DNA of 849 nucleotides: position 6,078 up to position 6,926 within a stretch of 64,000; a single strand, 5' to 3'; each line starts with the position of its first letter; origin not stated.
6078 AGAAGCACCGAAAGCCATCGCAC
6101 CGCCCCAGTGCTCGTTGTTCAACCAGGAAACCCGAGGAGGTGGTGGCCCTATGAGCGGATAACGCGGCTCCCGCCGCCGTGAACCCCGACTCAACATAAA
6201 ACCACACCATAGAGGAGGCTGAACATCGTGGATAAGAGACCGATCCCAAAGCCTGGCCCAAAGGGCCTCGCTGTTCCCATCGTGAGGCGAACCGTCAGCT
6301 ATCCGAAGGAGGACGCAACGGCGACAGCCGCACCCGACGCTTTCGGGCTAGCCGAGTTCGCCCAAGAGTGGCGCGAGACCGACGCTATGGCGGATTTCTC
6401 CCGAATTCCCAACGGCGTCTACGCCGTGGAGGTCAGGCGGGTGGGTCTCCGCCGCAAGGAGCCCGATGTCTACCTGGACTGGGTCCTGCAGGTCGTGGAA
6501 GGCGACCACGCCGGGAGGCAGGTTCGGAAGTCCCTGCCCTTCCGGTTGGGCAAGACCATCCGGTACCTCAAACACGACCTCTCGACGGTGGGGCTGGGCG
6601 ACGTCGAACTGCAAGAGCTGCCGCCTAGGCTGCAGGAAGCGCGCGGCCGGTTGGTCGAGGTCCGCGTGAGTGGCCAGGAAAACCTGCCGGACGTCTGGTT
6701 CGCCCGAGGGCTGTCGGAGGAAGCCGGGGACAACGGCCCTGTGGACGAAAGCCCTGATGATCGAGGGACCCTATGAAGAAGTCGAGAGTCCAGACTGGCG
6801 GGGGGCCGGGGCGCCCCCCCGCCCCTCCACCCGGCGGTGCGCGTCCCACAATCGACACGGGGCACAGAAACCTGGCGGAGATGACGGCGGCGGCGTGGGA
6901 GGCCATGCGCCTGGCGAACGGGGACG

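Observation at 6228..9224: Paralogous small proteins with near-identical leaders flank a 519-aa unknown protein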

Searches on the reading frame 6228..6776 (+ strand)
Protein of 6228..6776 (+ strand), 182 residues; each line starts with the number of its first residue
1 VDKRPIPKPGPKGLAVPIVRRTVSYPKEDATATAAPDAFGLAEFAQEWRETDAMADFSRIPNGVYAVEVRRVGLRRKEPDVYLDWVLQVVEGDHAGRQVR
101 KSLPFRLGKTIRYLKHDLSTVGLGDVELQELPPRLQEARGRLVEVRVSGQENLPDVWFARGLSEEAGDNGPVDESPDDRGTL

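Call 4: search_protein_families(library=pfam, proteins=[window:6228-6776:+], max_evalue=0.01)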
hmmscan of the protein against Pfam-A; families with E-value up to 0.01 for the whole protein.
window:6228-6776:+ (182 aa): 1 family
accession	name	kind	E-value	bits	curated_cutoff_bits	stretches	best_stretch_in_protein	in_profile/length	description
PF05037.18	DUF669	-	0.00089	19.8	21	1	54-100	8-56/138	Protein of unknown function (DUF669)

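Call 6: search_protein_families(library=phrogs, proteins=[window:6228-6776:+], max_evalue=0.1)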
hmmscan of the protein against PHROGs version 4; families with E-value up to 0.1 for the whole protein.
window:6228-6776:+ (182 aa): 4 families
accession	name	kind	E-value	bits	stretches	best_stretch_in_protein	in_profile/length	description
phrog_2300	-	unknown function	1.5e-06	29.3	1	43-99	32-91/347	-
phrog_7778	-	DNA, RNA and nucleotide metabolism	0.0035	18.1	1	38-99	16-78/162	single strand DNA binding protein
phrog_378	-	DNA, RNA and nucleotide metabolism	0.034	15.4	1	51-152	10-119/163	single strand DNA binding protein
phrog_22530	-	unknown function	0.07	14.3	1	51-98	19-68/120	-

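Call 7: search_protein_families(library=ncbifam, proteins=[window:6228-6776:+], max_evalue=0.1)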
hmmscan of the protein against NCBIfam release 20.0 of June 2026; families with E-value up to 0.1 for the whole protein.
window:6228-6776:+ (182 aa): 0 families

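Call 12: find_homologous_proteins(query=window:6228-6776:+, max_evalue=0.01)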
Query window:6228-6776:+ (182 aa): 1 proteins with E <= 0.01 among 252 candidates.
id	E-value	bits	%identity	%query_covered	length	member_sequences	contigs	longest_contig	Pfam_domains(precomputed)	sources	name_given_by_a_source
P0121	2.2e-116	404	100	100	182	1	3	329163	-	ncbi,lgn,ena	-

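Call 24: search_solved_structures(query=window:6228-6773:+, max_evalue=10, show_alignments=2)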
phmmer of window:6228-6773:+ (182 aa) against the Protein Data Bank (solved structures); distinct sequences matched with E-value up to 10: 3.
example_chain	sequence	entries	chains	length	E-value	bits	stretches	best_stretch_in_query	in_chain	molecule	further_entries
8dwk_C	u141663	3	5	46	0.34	13.7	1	72-101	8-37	E3 ubiquitin-protein ligase PPP1R11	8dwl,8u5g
3a2e_A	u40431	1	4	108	0.93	12.3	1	25-84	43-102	Ginkbilobin-2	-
4xre_A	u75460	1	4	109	0.95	12.3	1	25-84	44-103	Antifungal protein ginkbilobin-2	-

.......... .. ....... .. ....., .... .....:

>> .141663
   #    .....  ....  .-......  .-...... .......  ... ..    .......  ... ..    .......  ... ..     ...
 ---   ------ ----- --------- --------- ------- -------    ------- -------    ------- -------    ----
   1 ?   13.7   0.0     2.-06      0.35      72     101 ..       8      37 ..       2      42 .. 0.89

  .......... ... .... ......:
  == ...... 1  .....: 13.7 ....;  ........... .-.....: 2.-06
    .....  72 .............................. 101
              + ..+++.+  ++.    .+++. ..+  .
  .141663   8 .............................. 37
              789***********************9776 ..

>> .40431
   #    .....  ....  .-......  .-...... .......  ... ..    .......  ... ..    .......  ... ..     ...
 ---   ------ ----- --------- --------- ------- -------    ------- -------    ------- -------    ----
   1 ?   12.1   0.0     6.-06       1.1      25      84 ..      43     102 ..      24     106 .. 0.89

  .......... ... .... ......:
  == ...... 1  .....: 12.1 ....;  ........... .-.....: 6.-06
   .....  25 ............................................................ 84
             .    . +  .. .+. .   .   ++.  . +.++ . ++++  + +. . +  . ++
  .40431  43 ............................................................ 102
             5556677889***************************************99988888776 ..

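Call 36: search_protein_families(library=pfam, alignment_id=A4, max_evalue=0.01)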
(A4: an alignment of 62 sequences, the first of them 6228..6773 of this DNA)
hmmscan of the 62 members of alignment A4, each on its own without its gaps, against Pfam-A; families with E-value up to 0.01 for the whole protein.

A. member 1, window:6228-6773:+ (182 aa): 1 family
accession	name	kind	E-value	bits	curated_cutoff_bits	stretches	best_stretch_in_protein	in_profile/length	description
PF05037.18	DUF669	-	0.00089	19.8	21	1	54-100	8-56/138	Protein of unknown function (DUF669)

B. families by the number of members that match (of 62 scanned): 3 families
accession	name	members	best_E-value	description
PF05037.18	DUF669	59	1.8e-17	Protein of unknown function (DUF669)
PF08465.15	Herpes_TK_C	1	0.0021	Thymidine kinase from Herpesvirus C-terminal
PF07495.19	Y_Y_Y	1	0.0083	Y_Y_Y domain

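Call 37: search_solved_structures(query=A4, max_evalue=10, show_alignments=2)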
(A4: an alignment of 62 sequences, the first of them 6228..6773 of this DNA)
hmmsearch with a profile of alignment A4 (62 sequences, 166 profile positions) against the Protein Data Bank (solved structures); distinct sequences matched with E-value up to 10: 4.
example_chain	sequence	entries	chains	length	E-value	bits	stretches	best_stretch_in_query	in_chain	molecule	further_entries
1bud_A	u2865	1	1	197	1.1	12.1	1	61-101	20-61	PROTEIN (ACUTOLYSIN A)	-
1bsw_A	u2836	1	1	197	1.1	12.1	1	61-101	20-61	PROTEIN (ACUTOLYSIN A)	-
1qs0_B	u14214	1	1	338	1.5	11.6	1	25-60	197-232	2-OXOISOVALERATE DEHYDROGENASE BETA-SUBUNIT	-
2bp7_B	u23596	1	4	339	1.5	11.6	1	25-60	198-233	2-OXOISOVALERATE DEHYDROGENASE BETA SUBUNIT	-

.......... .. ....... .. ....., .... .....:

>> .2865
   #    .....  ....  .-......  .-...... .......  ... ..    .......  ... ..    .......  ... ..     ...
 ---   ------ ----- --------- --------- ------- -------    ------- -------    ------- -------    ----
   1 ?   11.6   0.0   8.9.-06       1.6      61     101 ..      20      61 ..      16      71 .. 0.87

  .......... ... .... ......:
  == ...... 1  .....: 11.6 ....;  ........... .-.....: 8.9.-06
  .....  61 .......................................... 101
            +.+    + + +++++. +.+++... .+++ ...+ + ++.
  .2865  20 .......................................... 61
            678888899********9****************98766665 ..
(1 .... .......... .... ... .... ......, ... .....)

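Call 49: predict_structure(alignment_id=A4)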
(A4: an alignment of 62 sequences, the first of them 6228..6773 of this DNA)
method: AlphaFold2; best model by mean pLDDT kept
length: 182 residues; sequences in the alignment: 62
mean_pLDDT: 84.0   pTM: 0.63
mean pLDDT of the five models: 84.0, 83.5, 82.8, 82.8, 82.3
residues with pLDDT >= 90: 108; 70-90: 29; 50-70: 41; < 50: 4
segments of 3 or more residues with pLDDT < 50: none
pLDDT, mean of each block of 10 residues (from residue 1): 73 65 68 69 92 80 97 97 97 95 95 97 96 97 95 91 63 53 51
secondary structure, 60 per line:
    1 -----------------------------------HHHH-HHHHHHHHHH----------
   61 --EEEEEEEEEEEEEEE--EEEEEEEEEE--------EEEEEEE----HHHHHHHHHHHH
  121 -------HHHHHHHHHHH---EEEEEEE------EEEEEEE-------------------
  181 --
elements in order: H36-39 H41-50 E63-77 E80-89 E98-104 H109-120 H128-138 E142-148 E155-161

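Call 51: fold_search(model_id=the predicted structure, library=pdb)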
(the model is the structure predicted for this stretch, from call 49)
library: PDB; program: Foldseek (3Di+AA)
matches with E <= 10: 1244; with E <= 0.001: 3
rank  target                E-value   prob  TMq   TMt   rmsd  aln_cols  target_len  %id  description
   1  8s4s_A                1.8e-05  1.00  0.42  0.56   5.7       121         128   13  PrgE from plasmid pCF10 (released 2024-05-29)
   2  8s4s_B                3.5e-05  1.00  0.46  0.62   4.3       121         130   15  PrgE from plasmid pCF10 (released 2024-05-29)
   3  8s4t_A                4.1e-05  1.00  0.42  0.53   5.7       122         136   13  DNA bound structure of PrgE from plasmid pCF10 (released 2024-05-29)
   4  9dei_I                1.4e-03  0.98  0.24  0.23  14.7       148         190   16  Trypanosoma brucei mitochondrial RNA-editing catalytic complex 1, U-deletion (RECC1) (released 2026-01-21)
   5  3k80_D                1.0e-02  0.95  0.24  0.37   7.8       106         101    8  Structure of essential protein from Trypanosoma brucei (released 2010-11-17)
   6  6bhx_C                1.2e-02  0.95  0.26  0.41   9.0       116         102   11  B. subtilis SsbA with DNA (released 2018-12-19)
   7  6bhw_C                1.6e-02  0.94  0.26  0.41   9.3       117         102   12  B. subtilis SsbA (released 2018-12-19)
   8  7r4w                  1.6e-02  0.93  0.25  0.41   8.2       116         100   14  Single stranded DNA binding protein SSB M5 from Fervidobacterium gondwanense (released 2023-08-23)
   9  3stb_D                1.7e-02  0.82  0.24  0.35   8.8       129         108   10  A complex of two editosome proteins and two nanobodies (released 2011-11-02)
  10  6bhx_D                2.0e-02  0.92  0.25  0.43   8.8       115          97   11  B. subtilis SsbA with DNA (released 2018-12-19)
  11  3k80_C                2.3e-02  0.75  0.23  0.36   8.7       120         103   12  Structure of essential protein from Trypanosoma brucei (released 2010-11-17)
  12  6rup_B                2.4e-02  0.75  0.23  0.34   9.1       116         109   14  Human mitochondrial single-stranded DNA binding protein, SSBP1, at 2.1 A resolution - elucidated sequence (released 2019-10-09)
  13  9dei_O                2.4e-02  0.72  0.25  0.23  30.1       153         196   15  Trypanosoma brucei mitochondrial RNA-editing catalytic complex 1, U-deletion (RECC1) (released 2026-01-21)
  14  3dwa_A                2.7e-02  0.99  0.31  0.44   7.1       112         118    6  Crystal structure of the B-subunit of the AB5 toxin from E. coli (released 2008-11-04)
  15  3dwa_E                2.9e-02  0.99  0.32  0.46   6.8       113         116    5  Crystal structure of the B-subunit of the AB5 toxin from E. coli (released 2008-11-04)
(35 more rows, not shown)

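Call 67: search_protein_families(library=padloc, proteins=[window:6228-6776:+], max_evalue=0.01)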
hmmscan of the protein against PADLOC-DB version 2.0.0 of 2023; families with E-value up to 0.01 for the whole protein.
window:6228-6776:+ (182 aa): 0 families

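Call 72: fold_search(model_id=the predicted structure, library=viral)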
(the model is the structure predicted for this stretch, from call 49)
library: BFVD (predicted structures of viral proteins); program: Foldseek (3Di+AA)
matches with E <= 10: 1320; with E <= 0.001: 82
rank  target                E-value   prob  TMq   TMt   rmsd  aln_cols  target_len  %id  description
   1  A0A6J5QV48            5.2e-08  1.00  0.52  0.58   6.6       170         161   18  DUF669 domain-containing protein [uncultured Caudovirales phage]
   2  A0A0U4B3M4            1.3e-07  1.00  0.50  0.50  13.5       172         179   19  Uncharacterized protein [Arthrobacter phage Jasmine]
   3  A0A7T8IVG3            1.5e-07  1.00  0.50  0.51  16.9       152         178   23  (no name in the UniProt tables at hand)
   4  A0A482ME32            2.7e-07  1.00  0.48  0.44   4.9       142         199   18  (no name in the UniProt tables at hand)
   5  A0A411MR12            3.1e-07  1.00  0.48  0.35  10.9       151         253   16  (no name in the UniProt tables at hand)
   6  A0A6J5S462            8.8e-07  1.00  0.48  0.47  11.7       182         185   14  DUF669 domain-containing protein [uncultured Caudovirales phage]
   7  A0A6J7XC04            8.8e-07  1.00  0.38  0.37  10.8       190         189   15  Uncharacterized protein [uncultured Caudovirales phage]
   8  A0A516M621            9.3e-07  1.00  0.45  0.58   5.0       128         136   18  (no name in the UniProt tables at hand)
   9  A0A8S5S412            9.8e-07  1.00  0.42  0.29  12.4       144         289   14  Single stranded DNA binding protein [Siphoviridae sp. ctJ7x27]
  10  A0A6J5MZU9            1.1e-06  1.00  0.44  0.48  10.3       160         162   18  DUF669 domain-containing protein [uncultured Caudovirales phage]
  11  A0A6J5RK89            1.2e-06  1.00  0.48  0.47  13.3       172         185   14  DUF669 domain-containing protein [uncultured Caudovirales phage]
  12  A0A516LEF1            1.2e-06  1.00  0.47  0.34   8.9       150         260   15  (no name in the UniProt tables at hand)
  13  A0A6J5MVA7            1.4e-06  1.00  0.52  0.59   5.1       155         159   21  Uncharacterized protein [uncultured Caudovirales phage]
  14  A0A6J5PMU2            1.4e-06  1.00  0.48  0.58   9.2       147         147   18  DUF669 domain-containing protein [uncultured Caudovirales phage]
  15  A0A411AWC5            1.4e-06  1.00  0.47  0.61   7.9       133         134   16  Uncharacterized protein [Pantoea phage vB_PagM_LIET2]
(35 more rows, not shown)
